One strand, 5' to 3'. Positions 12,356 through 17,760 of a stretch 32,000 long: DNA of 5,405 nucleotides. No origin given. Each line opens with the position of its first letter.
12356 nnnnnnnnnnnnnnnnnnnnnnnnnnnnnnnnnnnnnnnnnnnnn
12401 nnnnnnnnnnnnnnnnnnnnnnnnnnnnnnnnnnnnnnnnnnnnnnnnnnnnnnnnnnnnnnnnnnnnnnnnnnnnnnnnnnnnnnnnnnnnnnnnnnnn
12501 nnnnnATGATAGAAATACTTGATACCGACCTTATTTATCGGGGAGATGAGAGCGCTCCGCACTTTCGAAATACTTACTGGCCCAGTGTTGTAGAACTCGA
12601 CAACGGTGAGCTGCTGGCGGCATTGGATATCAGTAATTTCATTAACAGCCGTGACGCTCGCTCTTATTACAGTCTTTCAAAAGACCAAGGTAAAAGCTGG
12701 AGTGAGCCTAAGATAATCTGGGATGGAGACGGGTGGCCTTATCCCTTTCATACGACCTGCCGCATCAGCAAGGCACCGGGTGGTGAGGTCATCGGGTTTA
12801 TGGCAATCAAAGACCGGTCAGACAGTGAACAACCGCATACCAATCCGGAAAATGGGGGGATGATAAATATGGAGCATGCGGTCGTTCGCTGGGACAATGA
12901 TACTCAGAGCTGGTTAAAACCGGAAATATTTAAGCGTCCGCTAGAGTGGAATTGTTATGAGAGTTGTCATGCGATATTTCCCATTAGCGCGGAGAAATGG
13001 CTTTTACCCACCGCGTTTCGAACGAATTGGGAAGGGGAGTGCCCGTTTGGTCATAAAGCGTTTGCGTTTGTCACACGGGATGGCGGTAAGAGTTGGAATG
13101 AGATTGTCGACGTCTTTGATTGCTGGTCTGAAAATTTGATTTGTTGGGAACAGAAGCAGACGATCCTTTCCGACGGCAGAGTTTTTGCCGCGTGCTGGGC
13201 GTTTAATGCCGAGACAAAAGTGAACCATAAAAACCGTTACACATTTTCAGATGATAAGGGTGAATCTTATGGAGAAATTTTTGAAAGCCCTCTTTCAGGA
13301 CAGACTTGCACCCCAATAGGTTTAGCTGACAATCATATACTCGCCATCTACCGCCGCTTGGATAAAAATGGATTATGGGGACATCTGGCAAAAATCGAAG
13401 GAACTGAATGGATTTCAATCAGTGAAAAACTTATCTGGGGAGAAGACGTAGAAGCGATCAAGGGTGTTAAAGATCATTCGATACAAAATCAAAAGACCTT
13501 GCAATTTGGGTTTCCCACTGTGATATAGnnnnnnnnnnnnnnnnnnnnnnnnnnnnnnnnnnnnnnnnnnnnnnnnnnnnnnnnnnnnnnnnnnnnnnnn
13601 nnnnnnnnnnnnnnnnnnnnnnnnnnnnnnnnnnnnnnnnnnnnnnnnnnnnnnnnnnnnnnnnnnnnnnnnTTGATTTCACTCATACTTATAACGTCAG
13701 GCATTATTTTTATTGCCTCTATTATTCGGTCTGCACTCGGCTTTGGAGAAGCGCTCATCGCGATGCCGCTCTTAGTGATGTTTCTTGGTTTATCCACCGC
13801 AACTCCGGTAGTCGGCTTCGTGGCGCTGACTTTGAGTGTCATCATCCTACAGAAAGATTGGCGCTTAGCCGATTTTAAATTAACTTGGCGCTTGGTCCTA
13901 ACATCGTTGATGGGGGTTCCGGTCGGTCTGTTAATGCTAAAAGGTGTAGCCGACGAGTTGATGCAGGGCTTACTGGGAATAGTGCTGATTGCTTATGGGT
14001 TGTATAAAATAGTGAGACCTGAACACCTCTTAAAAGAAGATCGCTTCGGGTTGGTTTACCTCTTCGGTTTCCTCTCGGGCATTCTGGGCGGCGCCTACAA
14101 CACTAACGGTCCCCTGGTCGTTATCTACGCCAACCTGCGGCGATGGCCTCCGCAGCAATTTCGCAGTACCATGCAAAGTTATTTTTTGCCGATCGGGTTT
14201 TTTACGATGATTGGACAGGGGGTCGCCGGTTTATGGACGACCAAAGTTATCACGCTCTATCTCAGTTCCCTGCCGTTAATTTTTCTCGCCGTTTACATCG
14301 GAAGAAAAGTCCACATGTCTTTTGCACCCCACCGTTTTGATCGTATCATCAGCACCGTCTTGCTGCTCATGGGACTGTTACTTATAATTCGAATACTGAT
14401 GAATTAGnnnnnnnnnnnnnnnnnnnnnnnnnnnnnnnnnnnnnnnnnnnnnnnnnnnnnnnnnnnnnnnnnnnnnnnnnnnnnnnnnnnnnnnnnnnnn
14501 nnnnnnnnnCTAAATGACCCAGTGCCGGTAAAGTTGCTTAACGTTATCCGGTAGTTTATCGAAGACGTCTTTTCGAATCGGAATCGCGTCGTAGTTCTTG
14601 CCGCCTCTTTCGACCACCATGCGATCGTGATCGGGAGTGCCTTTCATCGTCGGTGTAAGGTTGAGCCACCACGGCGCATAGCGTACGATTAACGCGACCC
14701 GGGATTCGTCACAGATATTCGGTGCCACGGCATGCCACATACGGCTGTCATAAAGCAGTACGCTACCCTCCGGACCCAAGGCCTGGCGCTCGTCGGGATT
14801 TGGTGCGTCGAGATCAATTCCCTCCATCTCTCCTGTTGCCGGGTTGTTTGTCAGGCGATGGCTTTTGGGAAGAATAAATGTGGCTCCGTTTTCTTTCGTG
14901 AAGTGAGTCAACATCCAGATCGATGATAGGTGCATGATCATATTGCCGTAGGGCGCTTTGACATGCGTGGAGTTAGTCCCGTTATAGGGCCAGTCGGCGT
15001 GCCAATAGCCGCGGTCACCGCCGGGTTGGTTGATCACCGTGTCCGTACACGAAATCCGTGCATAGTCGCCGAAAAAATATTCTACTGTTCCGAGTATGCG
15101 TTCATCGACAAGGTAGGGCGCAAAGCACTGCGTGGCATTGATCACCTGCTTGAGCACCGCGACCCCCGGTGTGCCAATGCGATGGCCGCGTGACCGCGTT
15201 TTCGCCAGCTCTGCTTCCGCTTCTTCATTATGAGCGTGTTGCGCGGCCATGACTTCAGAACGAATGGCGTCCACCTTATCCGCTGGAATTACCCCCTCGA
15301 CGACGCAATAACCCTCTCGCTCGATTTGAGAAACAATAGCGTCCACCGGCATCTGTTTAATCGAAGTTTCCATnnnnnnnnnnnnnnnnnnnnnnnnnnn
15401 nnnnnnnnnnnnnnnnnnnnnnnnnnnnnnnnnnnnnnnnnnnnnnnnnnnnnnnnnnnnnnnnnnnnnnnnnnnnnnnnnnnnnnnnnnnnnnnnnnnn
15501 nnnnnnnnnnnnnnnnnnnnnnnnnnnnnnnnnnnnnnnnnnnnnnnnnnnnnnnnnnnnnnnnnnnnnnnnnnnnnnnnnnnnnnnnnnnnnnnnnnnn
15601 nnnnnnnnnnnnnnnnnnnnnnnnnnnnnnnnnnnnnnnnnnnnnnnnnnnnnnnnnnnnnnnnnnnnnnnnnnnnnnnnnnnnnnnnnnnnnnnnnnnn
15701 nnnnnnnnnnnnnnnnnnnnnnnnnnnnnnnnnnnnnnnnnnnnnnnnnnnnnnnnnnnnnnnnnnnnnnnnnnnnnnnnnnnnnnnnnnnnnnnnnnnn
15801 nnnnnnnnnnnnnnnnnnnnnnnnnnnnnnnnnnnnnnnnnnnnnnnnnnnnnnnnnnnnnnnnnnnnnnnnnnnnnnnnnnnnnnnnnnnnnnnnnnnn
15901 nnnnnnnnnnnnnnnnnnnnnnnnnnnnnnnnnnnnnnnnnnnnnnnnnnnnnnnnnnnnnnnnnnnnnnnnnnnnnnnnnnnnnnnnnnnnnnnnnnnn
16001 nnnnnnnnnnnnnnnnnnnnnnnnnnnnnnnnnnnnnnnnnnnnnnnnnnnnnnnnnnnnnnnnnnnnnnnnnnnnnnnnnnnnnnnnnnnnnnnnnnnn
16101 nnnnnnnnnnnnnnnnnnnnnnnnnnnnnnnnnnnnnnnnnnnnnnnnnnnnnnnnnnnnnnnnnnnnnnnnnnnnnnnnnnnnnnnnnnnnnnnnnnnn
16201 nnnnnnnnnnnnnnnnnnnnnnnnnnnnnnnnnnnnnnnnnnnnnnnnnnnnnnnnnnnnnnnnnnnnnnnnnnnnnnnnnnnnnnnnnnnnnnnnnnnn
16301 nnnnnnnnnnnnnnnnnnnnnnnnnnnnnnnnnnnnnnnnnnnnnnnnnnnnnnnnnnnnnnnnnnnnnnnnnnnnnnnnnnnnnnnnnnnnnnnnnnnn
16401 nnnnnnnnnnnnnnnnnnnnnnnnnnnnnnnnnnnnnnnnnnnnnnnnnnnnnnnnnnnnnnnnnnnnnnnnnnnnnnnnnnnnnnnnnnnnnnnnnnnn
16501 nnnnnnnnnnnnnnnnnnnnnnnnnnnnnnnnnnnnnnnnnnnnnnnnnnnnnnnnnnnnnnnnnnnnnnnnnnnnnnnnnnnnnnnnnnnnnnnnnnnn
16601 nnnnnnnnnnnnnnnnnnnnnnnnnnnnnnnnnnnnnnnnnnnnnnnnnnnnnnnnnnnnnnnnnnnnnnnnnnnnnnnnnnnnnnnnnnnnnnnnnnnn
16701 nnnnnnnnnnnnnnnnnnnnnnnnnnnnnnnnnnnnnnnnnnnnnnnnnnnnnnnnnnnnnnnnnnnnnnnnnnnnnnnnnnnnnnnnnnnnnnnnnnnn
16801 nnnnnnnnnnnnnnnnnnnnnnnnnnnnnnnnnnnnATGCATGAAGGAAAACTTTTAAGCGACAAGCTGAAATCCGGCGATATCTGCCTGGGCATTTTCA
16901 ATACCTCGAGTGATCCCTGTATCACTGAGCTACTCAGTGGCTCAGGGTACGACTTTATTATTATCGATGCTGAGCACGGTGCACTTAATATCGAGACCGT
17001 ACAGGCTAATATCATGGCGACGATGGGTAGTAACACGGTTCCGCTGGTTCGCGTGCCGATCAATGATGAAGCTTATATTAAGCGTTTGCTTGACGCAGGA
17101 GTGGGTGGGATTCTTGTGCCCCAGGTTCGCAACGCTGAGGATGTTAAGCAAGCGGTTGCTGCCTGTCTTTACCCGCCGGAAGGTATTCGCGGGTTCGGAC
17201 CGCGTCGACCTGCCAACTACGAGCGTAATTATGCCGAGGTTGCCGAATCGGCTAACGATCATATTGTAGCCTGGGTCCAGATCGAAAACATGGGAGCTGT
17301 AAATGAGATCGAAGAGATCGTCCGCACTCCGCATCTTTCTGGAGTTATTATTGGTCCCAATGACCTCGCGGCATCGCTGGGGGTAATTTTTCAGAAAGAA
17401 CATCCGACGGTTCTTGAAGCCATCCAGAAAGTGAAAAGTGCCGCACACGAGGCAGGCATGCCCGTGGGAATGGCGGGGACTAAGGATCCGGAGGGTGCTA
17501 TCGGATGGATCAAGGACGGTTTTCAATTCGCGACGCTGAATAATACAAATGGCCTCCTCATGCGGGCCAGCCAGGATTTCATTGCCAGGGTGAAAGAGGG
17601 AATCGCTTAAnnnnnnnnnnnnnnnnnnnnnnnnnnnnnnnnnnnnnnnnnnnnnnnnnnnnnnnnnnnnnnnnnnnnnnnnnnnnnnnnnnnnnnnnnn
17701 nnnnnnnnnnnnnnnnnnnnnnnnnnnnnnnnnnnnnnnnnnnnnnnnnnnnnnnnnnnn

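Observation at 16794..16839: (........)n / (YTTCGAC)n leader arrays are phase-locked 9-11 nt upstream of eight start codons that have no Shine-Dalgarno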

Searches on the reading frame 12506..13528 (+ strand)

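Call 6: search_protein_families(library=pfam, proteins=[window:12506-13528:+])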
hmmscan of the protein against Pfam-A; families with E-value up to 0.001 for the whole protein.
window:12506-13528:+ (340 aa): 2 families
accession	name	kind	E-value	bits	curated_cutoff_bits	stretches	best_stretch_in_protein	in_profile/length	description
PF13088.12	BNR_2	-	3.4e-05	23.8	31.4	0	50-200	17-153/277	BNR repeat-like domain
PF02012.26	BNR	-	8.8e-05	22.4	27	0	188-198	1-11/12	BNR/Asp-box repeat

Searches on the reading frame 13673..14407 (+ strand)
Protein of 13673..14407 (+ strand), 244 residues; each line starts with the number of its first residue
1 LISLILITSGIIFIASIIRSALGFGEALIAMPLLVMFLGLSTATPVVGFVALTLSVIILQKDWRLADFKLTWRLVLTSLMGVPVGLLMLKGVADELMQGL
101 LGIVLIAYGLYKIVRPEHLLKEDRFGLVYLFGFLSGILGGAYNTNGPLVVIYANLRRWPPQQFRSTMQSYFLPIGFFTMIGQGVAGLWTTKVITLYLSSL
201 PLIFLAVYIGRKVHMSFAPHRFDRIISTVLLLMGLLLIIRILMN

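Call 6: search_protein_families(library=pfam, proteins=[window:13673-14407:+])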
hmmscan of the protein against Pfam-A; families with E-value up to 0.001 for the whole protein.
window:13673-14407:+ (244 aa): 1 family
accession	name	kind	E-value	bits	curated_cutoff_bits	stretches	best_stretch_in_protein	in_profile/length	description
PF01925.25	TauE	-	1e-27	97.8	32.6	1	11-236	4-236/237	Sulfite exporter TauE/SafE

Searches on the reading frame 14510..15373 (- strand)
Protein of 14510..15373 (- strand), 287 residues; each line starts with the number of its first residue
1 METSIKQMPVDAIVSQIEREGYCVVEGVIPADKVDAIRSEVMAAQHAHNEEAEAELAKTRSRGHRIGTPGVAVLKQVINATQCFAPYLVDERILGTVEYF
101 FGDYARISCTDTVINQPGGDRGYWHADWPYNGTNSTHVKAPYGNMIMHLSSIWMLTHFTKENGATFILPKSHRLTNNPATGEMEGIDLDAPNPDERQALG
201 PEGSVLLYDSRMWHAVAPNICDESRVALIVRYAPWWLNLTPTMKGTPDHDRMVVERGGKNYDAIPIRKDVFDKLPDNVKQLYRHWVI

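Call 6: search_protein_families(library=pfam, proteins=[window:14510-15373:-])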
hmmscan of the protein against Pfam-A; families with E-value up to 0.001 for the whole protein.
window:14510-15373:- (287 aa): 1 family
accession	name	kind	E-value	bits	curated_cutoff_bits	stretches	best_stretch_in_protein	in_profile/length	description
PF05721.19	PhyH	-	3.2e-20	73.8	22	1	18-226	2-212/213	Phytanoyl-CoA dioxygenase (PhyH)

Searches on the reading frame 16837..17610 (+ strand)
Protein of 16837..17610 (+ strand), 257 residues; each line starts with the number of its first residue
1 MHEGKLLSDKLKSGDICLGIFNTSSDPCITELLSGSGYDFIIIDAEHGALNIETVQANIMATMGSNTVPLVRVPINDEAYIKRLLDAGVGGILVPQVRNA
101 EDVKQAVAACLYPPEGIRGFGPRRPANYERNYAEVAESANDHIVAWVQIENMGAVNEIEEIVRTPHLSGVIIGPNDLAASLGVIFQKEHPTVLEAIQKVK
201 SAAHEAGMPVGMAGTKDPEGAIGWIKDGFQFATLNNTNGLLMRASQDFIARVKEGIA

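Call 7: search_protein_families(library=pfam, proteins=[window:16837-17610:+])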
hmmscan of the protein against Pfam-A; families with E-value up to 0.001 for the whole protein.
window:16837-17610:+ (257 aa): 2 families
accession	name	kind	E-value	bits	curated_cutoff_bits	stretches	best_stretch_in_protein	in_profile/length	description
PF03328.21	HpcH_HpaI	-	8.2e-36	123.8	25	1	19-232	3-209/221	HpcH/HpaI aldolase/citrate lyase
PF02896.24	PEP-utilizers_C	-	0.00063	19.4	22.8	0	138-215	170-255/293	PEP-utilising enzyme, PEP-binding domain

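Call 38: find_encoding_contigs(protein=window:16837-17610:+, flank=3000, max_places=10)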
Protein window:16837-17610:+ (257 aa): 3 contigs read that carry it; 2 places shown.
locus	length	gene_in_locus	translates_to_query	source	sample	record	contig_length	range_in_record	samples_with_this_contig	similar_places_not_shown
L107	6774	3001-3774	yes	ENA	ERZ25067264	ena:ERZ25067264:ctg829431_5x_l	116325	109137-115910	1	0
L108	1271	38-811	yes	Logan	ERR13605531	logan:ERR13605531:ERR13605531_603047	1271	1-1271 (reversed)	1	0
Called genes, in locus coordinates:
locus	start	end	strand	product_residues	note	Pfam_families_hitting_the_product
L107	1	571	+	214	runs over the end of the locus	PF01925:TauE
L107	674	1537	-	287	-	PF05721:PhyH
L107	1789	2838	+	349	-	-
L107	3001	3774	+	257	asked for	PF03328:HpcH_HpaI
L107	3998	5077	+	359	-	PF02746:MR_MLE_N, PF13378:MR_MLE_C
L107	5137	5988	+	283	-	PF00106:adh_short, PF08659:KR, PF13561:adh_short_C2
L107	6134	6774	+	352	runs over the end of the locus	?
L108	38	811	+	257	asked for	PF03328:HpcH_HpaI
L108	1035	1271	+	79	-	?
